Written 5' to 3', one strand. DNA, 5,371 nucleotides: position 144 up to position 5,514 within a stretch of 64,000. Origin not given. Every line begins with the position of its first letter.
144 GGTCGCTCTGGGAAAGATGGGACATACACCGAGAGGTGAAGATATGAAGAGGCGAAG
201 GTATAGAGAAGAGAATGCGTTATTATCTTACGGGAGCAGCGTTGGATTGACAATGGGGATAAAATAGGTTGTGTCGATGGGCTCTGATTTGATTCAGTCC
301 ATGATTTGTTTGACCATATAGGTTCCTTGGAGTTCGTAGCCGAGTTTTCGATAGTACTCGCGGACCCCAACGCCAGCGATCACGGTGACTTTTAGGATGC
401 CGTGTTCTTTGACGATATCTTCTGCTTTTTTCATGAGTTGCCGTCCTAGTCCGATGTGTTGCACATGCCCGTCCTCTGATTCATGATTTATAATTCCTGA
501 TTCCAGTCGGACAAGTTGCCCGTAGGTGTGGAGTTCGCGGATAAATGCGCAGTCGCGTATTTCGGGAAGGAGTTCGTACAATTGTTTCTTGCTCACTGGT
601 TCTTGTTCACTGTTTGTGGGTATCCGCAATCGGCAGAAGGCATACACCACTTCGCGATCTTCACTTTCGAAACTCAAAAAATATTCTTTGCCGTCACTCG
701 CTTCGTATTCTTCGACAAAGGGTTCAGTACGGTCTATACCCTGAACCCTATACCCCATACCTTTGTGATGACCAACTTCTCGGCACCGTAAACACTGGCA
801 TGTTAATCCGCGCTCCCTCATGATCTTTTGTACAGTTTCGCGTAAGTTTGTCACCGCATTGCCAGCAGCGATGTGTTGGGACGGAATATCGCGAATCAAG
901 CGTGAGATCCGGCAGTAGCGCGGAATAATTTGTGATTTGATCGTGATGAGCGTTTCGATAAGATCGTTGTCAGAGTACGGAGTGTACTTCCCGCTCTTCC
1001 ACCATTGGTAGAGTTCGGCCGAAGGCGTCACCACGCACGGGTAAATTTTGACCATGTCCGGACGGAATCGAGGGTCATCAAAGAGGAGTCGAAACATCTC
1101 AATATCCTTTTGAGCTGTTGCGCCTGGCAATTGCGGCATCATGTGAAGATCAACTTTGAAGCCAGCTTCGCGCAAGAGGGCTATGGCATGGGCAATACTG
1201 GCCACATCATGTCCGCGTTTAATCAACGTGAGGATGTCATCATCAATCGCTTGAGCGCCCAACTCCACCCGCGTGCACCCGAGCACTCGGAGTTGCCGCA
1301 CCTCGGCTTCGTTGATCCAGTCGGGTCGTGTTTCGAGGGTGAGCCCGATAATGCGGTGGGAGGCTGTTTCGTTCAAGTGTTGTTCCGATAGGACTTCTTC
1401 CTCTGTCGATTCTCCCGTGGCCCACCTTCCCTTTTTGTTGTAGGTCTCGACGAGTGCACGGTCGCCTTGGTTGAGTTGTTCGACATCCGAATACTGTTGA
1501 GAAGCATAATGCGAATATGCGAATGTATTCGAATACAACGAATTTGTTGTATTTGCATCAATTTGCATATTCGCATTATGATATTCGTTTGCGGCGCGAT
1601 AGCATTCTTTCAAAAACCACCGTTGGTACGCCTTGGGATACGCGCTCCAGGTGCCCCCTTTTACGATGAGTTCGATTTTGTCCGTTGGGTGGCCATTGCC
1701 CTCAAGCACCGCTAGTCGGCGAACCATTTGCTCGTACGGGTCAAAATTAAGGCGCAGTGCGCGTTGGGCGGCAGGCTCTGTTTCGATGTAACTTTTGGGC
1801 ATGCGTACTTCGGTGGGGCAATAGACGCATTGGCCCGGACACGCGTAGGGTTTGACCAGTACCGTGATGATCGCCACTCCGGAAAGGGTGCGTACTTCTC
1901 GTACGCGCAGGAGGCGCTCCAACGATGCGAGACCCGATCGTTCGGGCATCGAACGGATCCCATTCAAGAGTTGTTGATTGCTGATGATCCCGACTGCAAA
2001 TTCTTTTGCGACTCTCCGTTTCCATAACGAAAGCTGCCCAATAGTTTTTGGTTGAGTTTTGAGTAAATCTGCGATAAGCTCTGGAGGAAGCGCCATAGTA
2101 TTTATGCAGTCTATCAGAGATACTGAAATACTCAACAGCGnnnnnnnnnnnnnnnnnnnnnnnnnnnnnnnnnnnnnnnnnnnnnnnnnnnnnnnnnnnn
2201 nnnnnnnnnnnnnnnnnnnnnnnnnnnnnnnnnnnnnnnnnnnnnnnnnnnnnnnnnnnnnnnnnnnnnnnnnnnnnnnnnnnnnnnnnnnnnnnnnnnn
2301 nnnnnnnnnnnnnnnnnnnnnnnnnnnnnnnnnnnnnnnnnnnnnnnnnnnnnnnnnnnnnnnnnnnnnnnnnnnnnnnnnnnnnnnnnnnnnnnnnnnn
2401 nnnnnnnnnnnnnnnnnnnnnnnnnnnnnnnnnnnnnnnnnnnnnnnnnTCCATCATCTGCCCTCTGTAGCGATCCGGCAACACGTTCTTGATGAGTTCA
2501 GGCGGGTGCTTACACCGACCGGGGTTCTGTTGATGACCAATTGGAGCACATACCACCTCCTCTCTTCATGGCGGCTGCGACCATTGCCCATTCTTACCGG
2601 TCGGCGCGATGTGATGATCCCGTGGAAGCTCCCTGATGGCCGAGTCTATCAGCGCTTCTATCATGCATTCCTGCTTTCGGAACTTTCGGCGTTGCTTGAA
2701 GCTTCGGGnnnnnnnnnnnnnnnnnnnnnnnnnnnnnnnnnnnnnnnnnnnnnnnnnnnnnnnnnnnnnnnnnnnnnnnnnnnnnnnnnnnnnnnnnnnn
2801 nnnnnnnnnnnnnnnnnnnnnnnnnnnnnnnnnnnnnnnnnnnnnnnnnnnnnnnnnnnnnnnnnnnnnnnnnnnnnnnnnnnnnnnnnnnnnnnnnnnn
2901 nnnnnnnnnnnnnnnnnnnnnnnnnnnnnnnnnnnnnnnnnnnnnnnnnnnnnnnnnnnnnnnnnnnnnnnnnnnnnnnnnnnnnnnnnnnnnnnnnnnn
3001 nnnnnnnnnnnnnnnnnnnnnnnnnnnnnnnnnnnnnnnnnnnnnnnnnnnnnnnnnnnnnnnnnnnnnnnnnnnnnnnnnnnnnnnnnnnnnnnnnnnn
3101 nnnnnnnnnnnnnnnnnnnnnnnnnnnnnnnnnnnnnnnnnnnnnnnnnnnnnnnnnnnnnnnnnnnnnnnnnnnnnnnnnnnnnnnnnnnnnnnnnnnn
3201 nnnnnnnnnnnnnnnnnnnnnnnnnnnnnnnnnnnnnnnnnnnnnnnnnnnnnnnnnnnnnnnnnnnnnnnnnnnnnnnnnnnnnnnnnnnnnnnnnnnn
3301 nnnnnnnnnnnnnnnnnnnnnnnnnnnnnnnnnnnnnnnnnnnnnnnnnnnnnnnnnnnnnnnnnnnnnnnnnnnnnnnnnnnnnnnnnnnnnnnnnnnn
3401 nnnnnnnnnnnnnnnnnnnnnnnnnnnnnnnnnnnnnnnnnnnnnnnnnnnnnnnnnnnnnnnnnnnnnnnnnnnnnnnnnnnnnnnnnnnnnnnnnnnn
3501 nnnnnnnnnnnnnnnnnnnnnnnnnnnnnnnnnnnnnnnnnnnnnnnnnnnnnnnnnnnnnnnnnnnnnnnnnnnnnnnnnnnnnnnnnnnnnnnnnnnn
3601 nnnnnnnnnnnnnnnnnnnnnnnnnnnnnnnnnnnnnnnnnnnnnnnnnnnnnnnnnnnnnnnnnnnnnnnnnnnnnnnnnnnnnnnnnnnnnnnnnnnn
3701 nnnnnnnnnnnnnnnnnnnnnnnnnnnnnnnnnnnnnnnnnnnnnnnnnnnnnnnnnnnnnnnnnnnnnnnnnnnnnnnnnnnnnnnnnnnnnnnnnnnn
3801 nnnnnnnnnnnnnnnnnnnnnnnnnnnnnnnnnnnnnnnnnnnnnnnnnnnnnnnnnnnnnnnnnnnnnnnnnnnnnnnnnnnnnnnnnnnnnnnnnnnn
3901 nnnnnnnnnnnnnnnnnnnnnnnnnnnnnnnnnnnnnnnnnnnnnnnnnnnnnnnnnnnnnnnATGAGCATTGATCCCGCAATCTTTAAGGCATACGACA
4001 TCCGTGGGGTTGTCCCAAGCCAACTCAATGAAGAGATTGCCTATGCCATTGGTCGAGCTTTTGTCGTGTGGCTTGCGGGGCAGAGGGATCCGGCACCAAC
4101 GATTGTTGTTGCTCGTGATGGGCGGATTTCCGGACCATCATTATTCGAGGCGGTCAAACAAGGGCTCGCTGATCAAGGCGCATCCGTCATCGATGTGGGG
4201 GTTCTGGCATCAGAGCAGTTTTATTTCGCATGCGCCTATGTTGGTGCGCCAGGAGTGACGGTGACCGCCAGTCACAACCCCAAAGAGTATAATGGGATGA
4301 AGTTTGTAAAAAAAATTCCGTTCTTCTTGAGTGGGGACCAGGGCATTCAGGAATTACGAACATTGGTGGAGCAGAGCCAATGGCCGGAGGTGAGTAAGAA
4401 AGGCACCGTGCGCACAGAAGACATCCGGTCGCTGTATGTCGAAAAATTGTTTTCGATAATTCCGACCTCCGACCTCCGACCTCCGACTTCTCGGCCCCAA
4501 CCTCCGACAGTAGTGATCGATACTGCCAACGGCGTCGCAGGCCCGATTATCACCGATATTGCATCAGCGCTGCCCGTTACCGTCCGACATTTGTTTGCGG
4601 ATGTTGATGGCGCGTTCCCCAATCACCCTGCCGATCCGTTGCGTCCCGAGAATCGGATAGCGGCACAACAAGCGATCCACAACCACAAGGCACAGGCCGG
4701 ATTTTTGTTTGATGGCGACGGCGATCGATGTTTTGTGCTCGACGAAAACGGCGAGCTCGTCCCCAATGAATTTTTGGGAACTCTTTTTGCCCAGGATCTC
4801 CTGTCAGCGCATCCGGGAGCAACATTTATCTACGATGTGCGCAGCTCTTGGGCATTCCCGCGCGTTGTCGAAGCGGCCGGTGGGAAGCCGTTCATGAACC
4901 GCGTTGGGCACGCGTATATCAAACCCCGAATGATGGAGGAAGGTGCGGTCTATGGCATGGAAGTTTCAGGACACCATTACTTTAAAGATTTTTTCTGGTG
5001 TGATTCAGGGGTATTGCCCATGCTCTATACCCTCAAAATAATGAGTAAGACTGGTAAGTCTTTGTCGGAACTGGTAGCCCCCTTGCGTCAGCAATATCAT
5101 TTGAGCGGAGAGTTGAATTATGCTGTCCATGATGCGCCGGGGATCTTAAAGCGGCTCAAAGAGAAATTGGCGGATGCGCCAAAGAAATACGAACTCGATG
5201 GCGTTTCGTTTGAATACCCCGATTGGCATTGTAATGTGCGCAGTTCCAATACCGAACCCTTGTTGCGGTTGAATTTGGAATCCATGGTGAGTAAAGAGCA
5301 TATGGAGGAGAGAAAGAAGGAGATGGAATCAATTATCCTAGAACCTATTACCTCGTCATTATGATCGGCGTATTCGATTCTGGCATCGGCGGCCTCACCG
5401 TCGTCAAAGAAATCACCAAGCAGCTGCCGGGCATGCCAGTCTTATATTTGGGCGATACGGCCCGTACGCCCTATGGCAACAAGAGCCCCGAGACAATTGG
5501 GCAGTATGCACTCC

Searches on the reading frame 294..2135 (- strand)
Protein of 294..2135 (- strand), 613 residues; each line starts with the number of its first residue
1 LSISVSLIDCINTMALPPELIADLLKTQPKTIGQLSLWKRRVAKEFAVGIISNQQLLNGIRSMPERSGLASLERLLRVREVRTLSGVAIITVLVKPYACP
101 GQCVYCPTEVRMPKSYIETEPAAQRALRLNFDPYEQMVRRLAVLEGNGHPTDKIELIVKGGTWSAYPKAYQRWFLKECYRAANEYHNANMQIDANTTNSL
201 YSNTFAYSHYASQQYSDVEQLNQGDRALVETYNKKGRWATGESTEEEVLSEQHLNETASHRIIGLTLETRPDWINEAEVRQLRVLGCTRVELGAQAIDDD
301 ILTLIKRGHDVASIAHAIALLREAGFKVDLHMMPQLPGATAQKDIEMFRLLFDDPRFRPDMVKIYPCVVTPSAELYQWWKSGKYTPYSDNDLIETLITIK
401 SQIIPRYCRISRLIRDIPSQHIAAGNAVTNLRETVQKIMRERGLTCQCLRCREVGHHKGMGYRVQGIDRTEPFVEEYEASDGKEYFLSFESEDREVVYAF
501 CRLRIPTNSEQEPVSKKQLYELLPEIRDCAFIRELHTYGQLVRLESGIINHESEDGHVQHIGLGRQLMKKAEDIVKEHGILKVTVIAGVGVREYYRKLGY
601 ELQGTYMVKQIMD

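Call 25: search_protein_families(library=pfam, proteins=[window:294-2135:-], max_evalue=0.001)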
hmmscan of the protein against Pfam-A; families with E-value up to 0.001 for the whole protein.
window:294-2135:- (613 aa): 4 families
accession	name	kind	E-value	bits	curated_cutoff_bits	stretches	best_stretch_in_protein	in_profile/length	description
PF16199.10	Radical_SAM_C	-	4.6e-20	71.9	31.9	1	359-440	1-84/85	Radical_SAM C-terminal domain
PF04055.27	Radical_SAM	-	9.2e-14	52.4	29.5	1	255-349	73-164/166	Radical SAM superfamily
PF13673.13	Acetyltransf_10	-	4.4e-05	23.9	23.6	1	557-603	62-110/128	Acetyltransferase (GNAT) domain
PF00583.31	Acetyltransf_1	-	0.00074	20.2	20.7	0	559-600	72-116/116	Acetyltransferase (GNAT) family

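Call 37: search_solved_structures(query=window:294-2135:-, show_alignments=1, max_evalue=1e-10)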
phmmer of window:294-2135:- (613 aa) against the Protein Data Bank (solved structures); distinct sequences matched with E-value up to 1e-10: 9.
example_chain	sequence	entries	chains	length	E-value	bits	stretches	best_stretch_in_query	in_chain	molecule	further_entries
6ia8_A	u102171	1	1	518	1.5e-119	403.2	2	250-610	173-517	Histone acetyltransferase, ELP3 family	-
6iaz_A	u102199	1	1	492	2.5e-119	402.5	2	250-610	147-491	Histone acetyltransferase, ELP3 family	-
6iad_A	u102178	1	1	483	2.9e-119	402.3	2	250-610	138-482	Histone acetyltransferase, ELP3 family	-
5l7j_A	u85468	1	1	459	8.4e-116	390.9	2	252-610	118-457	ELP3 family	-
6ia6_A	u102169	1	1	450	3e-109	369.2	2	252-509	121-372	ELP3 family, ELP3 family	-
5l7l_A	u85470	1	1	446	3.8e-109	368.9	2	252-610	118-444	ELP3 family, ELP3 family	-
8ptx_C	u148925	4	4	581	8.5e-94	318.2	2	255-611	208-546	Elongator complex protein 3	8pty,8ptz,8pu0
6qk7_C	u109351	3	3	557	1.8e-93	317.1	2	259-611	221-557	Elongator complex protein 3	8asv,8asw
8avg_C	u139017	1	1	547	5.6e-93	315.5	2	255-611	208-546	Elongator complex protein 3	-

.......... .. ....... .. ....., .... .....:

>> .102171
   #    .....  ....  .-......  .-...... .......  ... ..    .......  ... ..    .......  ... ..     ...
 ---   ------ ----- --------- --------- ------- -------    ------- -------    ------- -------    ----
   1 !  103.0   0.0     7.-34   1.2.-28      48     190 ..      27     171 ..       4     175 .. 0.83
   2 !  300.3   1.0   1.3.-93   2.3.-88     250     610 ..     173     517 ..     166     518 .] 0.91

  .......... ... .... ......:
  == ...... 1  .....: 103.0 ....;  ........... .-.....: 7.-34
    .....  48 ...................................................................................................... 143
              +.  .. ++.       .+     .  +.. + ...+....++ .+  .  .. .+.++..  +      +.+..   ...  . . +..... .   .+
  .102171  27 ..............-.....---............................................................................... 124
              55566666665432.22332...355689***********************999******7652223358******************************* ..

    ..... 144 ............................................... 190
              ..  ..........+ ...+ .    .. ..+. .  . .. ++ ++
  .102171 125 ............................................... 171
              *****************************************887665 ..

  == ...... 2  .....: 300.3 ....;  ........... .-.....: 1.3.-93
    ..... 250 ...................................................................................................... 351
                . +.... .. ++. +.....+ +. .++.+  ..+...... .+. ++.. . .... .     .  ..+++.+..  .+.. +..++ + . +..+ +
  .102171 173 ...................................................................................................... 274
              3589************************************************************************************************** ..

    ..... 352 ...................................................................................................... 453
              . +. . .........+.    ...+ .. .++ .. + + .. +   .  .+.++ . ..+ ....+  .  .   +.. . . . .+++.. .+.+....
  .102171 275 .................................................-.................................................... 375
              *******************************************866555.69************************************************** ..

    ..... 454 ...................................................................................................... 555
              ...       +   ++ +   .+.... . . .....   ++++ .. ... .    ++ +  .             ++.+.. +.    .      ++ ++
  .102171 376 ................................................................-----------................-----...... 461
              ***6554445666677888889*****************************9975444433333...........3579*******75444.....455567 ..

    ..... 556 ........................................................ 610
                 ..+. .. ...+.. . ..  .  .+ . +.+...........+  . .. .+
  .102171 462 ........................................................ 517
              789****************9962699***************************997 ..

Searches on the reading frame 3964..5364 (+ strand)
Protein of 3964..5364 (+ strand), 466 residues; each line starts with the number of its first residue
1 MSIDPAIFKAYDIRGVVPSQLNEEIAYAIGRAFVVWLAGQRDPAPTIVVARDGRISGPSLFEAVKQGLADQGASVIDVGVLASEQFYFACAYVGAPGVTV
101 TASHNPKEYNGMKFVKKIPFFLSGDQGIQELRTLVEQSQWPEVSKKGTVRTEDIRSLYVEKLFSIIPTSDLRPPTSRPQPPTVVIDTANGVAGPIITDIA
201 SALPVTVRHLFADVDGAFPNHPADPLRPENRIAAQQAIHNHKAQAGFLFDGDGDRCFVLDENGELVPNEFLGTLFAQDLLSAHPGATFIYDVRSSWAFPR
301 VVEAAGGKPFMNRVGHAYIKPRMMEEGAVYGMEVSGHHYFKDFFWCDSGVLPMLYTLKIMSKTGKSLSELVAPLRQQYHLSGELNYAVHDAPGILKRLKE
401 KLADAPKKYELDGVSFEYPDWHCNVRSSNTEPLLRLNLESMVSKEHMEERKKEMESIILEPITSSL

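Call 25: search_protein_families(library=pfam, proteins=[window:3964-5364:+], max_evalue=0.001)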
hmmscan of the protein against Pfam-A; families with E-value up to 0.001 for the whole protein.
window:3964-5364:+ (466 aa): 4 families
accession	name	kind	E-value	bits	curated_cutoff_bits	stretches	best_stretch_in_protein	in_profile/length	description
PF02878.22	PGM_PMM_I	-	7.9e-30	103.8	22.5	1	7-137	3-133/138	Phosphoglucomutase/phosphomannomutase, alpha/beta/alpha domain I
PF02880.22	PGM_PMM_III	-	3.6e-26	92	20.7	1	271-376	5-113/115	Phosphoglucomutase/phosphomannomutase, alpha/beta/alpha domain III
PF02879.22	PGM_PMM_II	-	6.3e-18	65.7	29.3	1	175-263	15-103/103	Phosphoglucomutase/phosphomannomutase, alpha/beta/alpha domain II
PF00408.26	PGM_PMM_IV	-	3.4e-08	33.8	23.1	1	388-454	6-65/68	Phosphoglucomutase/phosphomannomutase, C-terminal domain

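Call 35: search_solved_structures(query=window:3964-5364:+, show_alignments=1, max_evalue=1e-20)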
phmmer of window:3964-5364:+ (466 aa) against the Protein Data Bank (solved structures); distinct sequences matched with E-value up to 1e-20: 22.
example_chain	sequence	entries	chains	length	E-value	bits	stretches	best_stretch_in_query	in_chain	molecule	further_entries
5kl0_A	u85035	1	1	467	1.9e-98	333.5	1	7-457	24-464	Phosphoglucomutase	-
6nn2_A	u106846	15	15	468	2.1e-98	333.3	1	7-457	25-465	Phosphoglucomutase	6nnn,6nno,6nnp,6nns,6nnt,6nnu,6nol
5bmn_A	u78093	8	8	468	2.1e-98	333.3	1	7-457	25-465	Phosphoglucomutase | Phosphomannomutase/phosphoglucomutase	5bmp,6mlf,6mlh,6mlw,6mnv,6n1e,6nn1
2fkf_A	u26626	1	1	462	1.2e-71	245.1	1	4-451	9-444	Phosphomannomutase/phosphoglucomutase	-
2h4l_X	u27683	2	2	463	1.2e-71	245.1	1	4-451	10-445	Phosphomannomutase/phosphoglucomutase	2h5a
1k35_A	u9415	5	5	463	1.3e-71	245.1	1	4-451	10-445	Phosphomannomutase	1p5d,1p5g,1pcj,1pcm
3bkq_X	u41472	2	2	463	1.4e-71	244.9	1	4-451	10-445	Phosphomannomutase/phosphoglucomutase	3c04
4mrq_A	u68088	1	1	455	1.7e-71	244.6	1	5-451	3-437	Phosphomannomutase/phosphoglucomutase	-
1k2y_X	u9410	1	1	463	3.3e-71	243.7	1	4-451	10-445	phosphomannomutase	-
2fkm_X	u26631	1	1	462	4.5e-71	243.2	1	4-451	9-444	Phosphomannomutase/phosphoglucomutase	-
3rsm_A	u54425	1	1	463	6.2e-71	242.8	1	4-451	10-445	Phosphomannomutase/phosphoglucomutase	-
3uw2_A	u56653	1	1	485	1.9e-70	241.2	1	3-440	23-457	Phosphoglucomutase/phosphomannomutase family protein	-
4il8_A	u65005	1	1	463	3.1e-70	240.5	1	4-451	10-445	Phosphomannomutase/phosphoglucomutase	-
9du5_A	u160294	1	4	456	1.2e-47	166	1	7-445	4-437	Phosphoglucomutase/phosphomannomutase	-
1wqa_A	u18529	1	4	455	8e-47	163.3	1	7-449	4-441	phospho-sugar mutase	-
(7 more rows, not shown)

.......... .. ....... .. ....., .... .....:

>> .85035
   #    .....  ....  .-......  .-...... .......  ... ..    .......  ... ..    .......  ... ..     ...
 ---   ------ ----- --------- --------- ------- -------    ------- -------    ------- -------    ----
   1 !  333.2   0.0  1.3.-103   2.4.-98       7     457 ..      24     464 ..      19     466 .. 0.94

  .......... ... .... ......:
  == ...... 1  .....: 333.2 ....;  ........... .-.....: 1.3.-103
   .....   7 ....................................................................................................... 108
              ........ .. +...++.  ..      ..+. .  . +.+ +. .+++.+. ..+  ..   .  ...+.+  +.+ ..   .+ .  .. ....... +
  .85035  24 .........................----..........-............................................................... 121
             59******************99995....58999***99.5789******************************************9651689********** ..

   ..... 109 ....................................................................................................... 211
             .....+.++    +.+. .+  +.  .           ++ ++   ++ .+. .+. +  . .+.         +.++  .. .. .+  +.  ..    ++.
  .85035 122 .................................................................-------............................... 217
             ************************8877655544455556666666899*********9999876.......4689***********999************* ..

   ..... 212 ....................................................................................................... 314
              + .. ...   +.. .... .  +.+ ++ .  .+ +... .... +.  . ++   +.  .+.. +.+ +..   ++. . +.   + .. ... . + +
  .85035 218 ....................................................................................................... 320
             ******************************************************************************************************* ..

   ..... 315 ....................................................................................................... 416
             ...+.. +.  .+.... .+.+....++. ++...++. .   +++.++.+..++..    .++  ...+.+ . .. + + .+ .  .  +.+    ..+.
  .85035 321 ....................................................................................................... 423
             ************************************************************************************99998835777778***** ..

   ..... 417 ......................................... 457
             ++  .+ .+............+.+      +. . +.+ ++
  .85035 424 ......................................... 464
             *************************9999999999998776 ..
